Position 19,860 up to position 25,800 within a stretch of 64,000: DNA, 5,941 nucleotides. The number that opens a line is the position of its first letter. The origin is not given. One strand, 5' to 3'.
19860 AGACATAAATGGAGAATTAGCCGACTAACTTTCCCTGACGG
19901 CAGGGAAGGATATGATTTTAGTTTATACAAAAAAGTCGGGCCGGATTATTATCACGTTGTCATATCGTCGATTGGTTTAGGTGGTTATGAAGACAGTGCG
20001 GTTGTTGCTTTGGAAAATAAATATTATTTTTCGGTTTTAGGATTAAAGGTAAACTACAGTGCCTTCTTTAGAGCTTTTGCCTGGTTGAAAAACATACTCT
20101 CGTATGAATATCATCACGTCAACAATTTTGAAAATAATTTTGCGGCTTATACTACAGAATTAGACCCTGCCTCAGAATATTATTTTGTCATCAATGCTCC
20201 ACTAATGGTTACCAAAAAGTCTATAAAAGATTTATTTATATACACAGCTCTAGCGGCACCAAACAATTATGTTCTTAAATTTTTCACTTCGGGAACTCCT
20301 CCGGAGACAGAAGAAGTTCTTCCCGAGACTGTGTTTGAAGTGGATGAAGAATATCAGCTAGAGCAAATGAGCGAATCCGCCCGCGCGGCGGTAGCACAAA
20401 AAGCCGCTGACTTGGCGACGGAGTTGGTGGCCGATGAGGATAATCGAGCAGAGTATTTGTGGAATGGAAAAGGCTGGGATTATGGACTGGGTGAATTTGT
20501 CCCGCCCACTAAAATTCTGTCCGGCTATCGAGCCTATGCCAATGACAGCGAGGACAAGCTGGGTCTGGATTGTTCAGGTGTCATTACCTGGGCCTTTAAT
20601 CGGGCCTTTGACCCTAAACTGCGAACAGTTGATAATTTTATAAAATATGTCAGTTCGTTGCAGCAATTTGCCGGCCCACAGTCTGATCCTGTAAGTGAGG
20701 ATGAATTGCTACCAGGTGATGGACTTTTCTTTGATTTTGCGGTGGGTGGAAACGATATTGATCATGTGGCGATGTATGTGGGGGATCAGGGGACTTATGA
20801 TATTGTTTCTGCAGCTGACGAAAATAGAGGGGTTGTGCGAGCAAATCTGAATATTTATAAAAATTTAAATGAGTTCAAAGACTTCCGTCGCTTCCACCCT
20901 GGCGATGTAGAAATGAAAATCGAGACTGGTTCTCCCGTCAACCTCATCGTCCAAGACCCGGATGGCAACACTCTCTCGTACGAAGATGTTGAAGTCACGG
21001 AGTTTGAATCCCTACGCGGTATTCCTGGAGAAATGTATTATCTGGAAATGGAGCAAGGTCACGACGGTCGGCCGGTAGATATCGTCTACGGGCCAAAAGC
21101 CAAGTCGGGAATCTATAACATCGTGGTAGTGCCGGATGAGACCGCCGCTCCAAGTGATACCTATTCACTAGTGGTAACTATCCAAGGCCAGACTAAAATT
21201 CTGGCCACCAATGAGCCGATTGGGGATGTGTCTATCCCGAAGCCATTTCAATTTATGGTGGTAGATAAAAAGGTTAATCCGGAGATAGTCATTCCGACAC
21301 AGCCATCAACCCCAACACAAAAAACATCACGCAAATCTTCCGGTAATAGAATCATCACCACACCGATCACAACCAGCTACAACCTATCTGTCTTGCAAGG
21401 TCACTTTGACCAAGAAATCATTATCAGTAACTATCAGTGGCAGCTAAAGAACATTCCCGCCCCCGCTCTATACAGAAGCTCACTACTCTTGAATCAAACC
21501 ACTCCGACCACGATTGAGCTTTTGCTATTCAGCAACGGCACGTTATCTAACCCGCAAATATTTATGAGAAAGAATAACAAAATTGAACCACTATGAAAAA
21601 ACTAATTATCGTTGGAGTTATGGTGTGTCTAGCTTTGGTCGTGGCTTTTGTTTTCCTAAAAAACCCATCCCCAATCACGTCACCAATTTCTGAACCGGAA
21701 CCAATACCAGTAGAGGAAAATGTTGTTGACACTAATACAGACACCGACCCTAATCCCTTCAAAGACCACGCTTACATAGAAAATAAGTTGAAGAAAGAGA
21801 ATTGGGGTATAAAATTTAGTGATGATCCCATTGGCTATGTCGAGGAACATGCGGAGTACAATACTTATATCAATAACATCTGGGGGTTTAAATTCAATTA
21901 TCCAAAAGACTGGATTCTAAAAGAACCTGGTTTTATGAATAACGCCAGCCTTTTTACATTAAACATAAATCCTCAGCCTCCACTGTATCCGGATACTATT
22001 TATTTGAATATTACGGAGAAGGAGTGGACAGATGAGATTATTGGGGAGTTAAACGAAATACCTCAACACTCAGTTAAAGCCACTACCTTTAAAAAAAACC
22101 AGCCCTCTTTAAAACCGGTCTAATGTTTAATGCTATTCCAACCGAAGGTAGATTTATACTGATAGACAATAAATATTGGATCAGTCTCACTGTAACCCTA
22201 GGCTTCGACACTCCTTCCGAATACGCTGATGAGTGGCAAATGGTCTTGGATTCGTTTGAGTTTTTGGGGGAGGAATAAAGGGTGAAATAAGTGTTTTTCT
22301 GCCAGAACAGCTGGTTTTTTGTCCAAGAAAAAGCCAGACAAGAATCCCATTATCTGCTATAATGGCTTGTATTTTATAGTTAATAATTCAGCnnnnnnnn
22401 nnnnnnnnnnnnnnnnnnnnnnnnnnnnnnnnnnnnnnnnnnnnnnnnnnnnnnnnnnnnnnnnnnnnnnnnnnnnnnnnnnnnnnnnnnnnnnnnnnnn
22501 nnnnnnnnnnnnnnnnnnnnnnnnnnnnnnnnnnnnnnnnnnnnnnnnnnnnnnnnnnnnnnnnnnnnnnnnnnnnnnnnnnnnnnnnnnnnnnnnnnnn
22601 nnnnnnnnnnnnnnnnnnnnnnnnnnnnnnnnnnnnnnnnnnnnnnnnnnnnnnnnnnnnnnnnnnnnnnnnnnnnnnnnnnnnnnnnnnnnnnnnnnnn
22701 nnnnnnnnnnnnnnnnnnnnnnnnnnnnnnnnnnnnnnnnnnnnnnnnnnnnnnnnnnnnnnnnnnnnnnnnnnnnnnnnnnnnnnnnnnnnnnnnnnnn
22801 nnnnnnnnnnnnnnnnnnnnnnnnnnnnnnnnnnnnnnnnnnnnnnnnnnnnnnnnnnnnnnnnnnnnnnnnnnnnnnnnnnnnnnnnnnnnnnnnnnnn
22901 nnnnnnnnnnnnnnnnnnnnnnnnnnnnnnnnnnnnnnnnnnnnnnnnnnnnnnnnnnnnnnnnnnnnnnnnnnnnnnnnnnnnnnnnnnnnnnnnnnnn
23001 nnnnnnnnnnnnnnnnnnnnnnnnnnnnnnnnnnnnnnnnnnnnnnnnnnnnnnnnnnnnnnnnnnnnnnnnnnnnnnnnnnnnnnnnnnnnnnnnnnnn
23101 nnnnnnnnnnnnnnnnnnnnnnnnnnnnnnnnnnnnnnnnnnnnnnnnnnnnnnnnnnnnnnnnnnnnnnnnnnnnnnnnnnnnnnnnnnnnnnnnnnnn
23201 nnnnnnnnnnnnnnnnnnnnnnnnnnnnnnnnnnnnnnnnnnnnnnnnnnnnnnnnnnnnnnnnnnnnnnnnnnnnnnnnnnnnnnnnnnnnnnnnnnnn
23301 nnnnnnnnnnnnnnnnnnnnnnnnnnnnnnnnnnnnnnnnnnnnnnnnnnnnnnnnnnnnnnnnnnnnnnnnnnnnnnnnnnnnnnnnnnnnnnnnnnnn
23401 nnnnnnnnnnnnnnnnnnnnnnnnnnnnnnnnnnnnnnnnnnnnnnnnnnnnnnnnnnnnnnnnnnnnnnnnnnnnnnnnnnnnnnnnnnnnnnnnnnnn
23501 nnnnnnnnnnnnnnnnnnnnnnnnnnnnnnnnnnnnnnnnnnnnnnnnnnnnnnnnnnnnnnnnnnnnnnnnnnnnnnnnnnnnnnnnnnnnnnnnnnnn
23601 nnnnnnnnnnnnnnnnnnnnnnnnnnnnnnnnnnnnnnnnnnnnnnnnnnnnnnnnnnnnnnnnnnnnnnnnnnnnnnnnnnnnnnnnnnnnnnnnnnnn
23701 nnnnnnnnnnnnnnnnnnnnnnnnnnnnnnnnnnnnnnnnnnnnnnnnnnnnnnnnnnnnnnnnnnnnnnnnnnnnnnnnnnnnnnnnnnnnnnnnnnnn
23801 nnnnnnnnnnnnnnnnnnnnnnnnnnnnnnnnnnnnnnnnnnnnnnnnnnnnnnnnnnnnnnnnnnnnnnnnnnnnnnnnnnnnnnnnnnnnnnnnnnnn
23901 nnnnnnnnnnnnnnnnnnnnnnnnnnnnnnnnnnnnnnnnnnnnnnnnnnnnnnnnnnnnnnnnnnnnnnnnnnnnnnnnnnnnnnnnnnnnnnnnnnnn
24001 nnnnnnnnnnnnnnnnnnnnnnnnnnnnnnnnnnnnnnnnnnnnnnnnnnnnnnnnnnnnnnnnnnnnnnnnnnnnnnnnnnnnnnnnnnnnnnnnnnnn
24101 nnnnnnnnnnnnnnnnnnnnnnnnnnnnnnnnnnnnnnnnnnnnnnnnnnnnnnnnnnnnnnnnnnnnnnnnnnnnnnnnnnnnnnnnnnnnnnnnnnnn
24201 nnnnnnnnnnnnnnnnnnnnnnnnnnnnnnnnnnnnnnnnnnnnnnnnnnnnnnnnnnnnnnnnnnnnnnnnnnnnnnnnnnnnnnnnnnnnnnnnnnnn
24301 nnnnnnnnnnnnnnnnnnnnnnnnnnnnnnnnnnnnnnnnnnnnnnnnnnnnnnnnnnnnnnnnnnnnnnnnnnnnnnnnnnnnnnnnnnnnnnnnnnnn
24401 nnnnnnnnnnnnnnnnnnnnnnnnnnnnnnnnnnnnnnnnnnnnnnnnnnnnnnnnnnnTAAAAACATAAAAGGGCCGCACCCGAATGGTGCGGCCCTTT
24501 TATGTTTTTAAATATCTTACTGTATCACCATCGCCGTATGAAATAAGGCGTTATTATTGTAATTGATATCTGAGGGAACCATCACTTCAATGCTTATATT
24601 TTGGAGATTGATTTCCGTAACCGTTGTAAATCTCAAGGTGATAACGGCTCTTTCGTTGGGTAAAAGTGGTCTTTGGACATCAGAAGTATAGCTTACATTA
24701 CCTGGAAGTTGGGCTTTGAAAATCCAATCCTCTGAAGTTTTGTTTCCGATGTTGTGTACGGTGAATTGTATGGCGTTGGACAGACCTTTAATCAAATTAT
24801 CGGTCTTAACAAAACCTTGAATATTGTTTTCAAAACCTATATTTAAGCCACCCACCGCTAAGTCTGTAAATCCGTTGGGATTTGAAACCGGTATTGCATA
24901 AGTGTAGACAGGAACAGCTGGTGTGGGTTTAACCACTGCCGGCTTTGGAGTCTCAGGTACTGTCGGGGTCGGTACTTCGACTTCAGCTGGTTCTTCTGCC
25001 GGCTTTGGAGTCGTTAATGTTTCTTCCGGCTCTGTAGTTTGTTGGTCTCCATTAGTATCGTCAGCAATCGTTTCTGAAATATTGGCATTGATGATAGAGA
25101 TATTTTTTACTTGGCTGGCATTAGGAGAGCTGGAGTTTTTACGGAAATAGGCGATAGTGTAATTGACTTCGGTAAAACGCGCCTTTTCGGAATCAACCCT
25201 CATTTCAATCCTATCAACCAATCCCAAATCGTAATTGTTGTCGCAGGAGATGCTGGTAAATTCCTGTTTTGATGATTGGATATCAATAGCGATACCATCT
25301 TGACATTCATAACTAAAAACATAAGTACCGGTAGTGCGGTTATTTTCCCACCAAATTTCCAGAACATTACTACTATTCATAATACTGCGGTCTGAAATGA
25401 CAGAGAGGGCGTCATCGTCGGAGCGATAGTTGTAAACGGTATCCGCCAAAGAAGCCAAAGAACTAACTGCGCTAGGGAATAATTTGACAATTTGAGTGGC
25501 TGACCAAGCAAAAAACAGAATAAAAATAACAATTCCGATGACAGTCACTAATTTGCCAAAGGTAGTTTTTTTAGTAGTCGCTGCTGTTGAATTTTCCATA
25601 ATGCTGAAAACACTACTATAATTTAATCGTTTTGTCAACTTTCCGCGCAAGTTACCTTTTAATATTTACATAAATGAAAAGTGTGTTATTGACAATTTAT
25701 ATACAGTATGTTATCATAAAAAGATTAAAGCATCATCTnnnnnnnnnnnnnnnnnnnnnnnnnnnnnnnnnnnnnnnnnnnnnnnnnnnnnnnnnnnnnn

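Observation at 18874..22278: NlpC/P60 peptidase cassette flanked by inverted paralogous secreted proteins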

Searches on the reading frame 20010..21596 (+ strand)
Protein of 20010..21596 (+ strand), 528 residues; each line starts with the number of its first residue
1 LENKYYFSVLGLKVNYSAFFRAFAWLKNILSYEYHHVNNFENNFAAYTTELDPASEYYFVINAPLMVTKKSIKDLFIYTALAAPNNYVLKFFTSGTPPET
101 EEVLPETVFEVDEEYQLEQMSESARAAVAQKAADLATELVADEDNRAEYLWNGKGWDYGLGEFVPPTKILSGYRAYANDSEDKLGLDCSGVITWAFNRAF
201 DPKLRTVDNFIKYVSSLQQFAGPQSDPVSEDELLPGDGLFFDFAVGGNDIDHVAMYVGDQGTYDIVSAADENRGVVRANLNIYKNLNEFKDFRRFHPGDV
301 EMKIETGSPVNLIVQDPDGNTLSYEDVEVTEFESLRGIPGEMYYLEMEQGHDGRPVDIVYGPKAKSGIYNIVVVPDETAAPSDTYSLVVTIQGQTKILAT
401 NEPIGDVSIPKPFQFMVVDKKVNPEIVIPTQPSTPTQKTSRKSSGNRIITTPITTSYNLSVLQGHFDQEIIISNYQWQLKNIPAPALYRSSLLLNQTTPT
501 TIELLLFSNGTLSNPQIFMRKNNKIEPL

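Call 7: search_protein_families(library=pfam, proteins=[window:20010-21596:+], max_evalue=1)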
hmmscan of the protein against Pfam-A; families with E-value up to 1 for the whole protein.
window:20010-21596:+ (528 aa): 1 family
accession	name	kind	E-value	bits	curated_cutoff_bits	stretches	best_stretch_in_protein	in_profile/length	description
PF00877.26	NLPC_P60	-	3.6e-07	30.6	23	1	178-260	6-75/105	NlpC/P60 family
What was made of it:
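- On NlpC/P60 (C40) peptidase: 30.6 bits against a cut-off of 23, E=3.6e-7 (call 7).
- Checked: The NlpC/P60 domain is real: PF00877, 30.6 bits against a cut-off of 23 (call 7).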

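Call 12: search_protein_families(library=ncbifam, proteins=[window:20010-21596:+], max_evalue=0.1)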
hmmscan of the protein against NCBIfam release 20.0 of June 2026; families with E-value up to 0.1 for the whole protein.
window:20010-21596:+ (528 aa): 4 families
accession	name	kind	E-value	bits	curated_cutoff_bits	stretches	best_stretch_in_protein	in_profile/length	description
NF038345.1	wall_hydro_RipC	exception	0.0016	18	425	1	185-259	275-333/362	peptidoglycan hydrolase RipC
NF010495.0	PRK13914.1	equivalog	0.003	16.6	647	1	175-260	380-451/481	invasion associated endopeptidase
NF046048.1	NlpC_P60_DIP1281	equivalog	0.02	13.7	517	1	118-259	433-556/587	DIP1281 family NlpC/P60 protein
NF040678.1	EntFM_CwpFM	equivalog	0.086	11.8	720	0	176-277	327-412/430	enterotoxin EntFM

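Call 83: search_protein_families(library=phrogs, proteins=[window:20010-21596:+], max_evalue=0.01)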
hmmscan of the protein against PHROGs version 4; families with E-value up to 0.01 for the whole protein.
window:20010-21596:+ (528 aa): 3 families
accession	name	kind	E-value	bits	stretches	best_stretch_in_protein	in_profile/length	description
phrog_329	-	tail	7.2e-07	28.8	1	172-296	547-657/949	minor tail protein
phrog_400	-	tail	1.3e-05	25.3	1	176-296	547-652/654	tail protein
phrog_1015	-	tail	0.0055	16.3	1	181-287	680-783/795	tail protein with lysin activity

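Call 84: search_protein_families(library=padloc, proteins=[window:20010-21596:+], max_evalue=0.01)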
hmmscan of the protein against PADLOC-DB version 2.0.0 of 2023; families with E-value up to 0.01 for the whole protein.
window:20010-21596:+ (528 aa): 0 families

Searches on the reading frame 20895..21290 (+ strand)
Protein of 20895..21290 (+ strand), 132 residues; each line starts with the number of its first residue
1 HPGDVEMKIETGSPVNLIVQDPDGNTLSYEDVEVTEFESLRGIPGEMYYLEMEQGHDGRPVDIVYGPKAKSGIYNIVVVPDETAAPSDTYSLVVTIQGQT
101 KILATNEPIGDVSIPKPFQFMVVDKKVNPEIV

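Call 82: search_solved_structures(query=window:20895-21290:+, max_evalue=1)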
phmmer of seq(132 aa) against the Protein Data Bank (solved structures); distinct sequences matched with E-value up to 1: 0.
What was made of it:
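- Tried and rejected: There is no PDB sequence match (call 82), and no structure-prediction jobs were left.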

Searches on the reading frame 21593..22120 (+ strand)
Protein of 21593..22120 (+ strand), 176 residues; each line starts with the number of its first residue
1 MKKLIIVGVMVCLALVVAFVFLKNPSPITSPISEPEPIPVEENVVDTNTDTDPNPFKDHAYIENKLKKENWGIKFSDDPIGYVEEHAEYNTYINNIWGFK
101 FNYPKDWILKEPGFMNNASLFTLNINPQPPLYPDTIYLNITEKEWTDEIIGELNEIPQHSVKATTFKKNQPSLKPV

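Call 52: list_cluster_members(proteins=[P0001, window:21593-22120:+, window:19597-19884:+, window:20010-21593:+, window:22393-24459:+])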
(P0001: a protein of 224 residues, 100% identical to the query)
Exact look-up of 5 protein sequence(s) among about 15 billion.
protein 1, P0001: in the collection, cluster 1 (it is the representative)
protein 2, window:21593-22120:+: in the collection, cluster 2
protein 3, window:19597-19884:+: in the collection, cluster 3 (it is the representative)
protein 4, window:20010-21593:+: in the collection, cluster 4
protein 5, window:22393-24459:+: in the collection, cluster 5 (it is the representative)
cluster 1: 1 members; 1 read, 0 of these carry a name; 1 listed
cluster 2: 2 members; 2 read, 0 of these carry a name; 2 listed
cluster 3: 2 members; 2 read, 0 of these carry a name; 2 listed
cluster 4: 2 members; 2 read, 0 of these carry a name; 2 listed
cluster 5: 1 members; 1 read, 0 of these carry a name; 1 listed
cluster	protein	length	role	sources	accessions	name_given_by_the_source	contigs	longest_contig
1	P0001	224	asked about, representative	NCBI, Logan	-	-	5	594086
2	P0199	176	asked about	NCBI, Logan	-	-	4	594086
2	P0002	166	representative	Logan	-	-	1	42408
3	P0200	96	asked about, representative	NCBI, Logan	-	-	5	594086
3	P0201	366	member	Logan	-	-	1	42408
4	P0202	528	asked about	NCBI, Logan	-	-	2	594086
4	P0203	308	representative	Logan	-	-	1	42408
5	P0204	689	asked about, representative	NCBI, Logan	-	-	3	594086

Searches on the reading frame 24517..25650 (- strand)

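Call 12: search_protein_families(library=ncbifam, proteins=[window:24517-25650:-], max_evalue=0.1)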
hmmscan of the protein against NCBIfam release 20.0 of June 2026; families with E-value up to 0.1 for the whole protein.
window:24517-25650:- (377 aa): 1 family
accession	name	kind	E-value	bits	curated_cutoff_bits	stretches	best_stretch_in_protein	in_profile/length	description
NF009312.0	PRK12672.1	subfamily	0.066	13.4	122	0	24-67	37-79/122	putative monovalent cation/H+ antiporter subunit G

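Call 60: search_protein_families(library=pfam, proteins=[window:24517-25650:-], max_evalue=0.1)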
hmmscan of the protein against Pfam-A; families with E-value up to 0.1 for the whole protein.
window:24517-25650:- (377 aa): 1 family
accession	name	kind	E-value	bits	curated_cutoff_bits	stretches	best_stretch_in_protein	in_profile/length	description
PF07705.17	CARDB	-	0.00022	21.8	22.7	1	280-358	9-83/101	CARDB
